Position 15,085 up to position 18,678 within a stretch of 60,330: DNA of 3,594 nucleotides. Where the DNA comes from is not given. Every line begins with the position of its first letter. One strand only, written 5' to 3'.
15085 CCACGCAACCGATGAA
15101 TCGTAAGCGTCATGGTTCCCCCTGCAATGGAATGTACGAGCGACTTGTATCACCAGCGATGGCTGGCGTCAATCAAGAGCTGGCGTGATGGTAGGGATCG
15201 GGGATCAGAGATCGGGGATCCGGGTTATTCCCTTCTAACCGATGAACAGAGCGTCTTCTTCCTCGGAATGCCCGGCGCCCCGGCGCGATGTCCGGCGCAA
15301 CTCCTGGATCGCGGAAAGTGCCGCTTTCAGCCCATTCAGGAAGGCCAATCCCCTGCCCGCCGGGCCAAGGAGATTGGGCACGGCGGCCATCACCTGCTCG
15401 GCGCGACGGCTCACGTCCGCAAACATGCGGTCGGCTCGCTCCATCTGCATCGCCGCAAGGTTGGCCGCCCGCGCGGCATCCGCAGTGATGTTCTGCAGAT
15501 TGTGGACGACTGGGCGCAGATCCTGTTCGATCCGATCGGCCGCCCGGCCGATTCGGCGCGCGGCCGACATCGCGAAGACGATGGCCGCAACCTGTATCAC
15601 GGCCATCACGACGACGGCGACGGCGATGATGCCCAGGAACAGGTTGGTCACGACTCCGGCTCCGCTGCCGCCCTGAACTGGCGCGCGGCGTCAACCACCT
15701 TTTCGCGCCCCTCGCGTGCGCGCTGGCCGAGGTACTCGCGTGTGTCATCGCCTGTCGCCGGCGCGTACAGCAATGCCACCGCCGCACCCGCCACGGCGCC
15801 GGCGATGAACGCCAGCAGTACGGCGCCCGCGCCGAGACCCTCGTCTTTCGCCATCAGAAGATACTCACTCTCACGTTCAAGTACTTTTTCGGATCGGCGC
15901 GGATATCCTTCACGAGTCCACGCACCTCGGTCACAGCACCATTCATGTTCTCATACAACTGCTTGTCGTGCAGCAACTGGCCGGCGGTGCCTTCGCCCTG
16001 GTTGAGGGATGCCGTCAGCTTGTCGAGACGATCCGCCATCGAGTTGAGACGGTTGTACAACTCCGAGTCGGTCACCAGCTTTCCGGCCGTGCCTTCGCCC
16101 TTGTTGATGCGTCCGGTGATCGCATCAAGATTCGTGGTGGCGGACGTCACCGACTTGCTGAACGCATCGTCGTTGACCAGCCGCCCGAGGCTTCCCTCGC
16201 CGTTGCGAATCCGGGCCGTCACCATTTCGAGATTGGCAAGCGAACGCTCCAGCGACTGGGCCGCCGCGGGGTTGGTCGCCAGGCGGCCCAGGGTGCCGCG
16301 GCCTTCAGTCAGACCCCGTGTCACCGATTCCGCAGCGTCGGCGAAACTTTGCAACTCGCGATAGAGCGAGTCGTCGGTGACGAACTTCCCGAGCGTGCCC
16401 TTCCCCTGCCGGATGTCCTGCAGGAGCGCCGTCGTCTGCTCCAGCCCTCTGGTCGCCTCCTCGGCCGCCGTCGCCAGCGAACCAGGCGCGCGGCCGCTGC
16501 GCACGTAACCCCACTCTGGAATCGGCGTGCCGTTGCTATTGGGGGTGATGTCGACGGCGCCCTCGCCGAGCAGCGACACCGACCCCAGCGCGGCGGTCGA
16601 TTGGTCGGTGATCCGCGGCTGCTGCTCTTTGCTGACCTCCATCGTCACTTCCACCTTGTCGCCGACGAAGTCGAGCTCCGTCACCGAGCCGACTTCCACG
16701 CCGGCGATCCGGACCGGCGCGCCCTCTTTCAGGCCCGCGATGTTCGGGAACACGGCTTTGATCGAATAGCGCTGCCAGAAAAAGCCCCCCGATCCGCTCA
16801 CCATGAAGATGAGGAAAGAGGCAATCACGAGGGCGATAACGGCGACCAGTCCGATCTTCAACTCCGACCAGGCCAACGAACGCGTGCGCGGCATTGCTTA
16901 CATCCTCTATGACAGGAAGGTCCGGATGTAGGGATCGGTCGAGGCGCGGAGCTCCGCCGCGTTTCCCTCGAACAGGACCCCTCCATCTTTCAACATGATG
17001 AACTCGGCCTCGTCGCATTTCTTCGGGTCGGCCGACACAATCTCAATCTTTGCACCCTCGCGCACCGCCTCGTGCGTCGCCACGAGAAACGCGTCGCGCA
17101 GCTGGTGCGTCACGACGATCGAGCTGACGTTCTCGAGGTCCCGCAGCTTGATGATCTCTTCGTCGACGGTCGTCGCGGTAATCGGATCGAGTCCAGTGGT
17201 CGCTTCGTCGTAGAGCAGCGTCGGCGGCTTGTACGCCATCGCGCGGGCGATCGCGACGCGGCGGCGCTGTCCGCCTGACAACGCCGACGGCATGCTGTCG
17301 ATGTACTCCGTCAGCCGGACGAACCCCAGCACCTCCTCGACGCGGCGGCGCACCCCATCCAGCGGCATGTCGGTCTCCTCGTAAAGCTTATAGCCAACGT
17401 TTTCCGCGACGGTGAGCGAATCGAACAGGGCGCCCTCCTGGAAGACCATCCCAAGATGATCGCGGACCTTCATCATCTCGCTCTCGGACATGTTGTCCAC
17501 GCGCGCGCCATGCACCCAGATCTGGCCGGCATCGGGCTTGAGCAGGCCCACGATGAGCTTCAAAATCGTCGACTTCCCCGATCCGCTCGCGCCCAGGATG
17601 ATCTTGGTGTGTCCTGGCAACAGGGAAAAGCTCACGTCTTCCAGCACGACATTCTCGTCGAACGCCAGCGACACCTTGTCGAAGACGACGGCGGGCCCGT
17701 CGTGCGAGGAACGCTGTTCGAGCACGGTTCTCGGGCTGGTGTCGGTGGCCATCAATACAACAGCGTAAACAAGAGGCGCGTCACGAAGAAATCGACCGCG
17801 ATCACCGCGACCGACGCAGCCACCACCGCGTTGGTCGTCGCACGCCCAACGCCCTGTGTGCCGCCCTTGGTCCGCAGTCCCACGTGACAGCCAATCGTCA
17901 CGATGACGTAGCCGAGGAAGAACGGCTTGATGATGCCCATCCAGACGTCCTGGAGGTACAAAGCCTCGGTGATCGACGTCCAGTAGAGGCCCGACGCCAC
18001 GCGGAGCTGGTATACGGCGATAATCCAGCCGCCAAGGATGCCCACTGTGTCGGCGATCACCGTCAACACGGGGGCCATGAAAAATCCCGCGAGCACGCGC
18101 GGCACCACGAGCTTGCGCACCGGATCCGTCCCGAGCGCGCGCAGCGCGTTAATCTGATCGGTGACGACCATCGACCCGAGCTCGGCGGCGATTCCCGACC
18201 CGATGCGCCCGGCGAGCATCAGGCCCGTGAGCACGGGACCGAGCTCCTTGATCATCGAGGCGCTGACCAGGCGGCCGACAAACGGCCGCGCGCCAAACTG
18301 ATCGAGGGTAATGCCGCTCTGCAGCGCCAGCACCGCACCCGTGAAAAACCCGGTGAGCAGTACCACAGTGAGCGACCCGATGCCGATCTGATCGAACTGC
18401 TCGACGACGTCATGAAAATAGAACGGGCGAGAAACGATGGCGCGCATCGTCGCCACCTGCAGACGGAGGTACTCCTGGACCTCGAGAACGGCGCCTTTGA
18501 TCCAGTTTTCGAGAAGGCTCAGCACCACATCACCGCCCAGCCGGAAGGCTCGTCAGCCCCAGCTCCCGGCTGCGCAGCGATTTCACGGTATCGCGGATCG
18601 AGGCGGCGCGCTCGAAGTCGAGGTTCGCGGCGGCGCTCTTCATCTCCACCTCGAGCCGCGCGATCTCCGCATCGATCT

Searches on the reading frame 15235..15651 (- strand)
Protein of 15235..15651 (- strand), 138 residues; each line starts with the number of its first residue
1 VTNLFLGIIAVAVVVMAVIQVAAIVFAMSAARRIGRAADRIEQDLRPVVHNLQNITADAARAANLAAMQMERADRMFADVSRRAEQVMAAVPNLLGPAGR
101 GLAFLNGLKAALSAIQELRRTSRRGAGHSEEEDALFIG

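Call 72: search_protein_families(library=pfam, proteins=[window:15235-15651:-], max_evalue=0.001)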
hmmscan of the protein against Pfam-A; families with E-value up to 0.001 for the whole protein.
window:15235-15651:- (138 aa): 1 family
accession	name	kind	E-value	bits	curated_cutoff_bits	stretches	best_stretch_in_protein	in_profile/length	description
PF06103.16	DUF948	-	1.4e-05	25.6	37.2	1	8-86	5-83/89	Bacterial protein of unknown function (DUF948)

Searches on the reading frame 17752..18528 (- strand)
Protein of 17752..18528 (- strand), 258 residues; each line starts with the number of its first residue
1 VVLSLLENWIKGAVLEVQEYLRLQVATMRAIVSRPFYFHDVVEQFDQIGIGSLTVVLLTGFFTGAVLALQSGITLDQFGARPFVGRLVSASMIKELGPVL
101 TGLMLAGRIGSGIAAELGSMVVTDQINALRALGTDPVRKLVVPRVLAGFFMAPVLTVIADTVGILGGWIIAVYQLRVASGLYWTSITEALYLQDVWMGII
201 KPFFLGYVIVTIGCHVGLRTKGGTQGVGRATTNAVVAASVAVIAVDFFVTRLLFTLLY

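Call 72: search_protein_families(library=pfam, proteins=[window:17752-18528:-], max_evalue=0.001)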
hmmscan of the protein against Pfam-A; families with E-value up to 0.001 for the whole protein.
window:17752-18528:- (258 aa): 1 family
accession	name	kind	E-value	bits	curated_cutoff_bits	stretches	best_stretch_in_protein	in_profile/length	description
PF02405.21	MlaE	-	1.5e-77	260.5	22.5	1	41-251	1-211/212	Permease MlaE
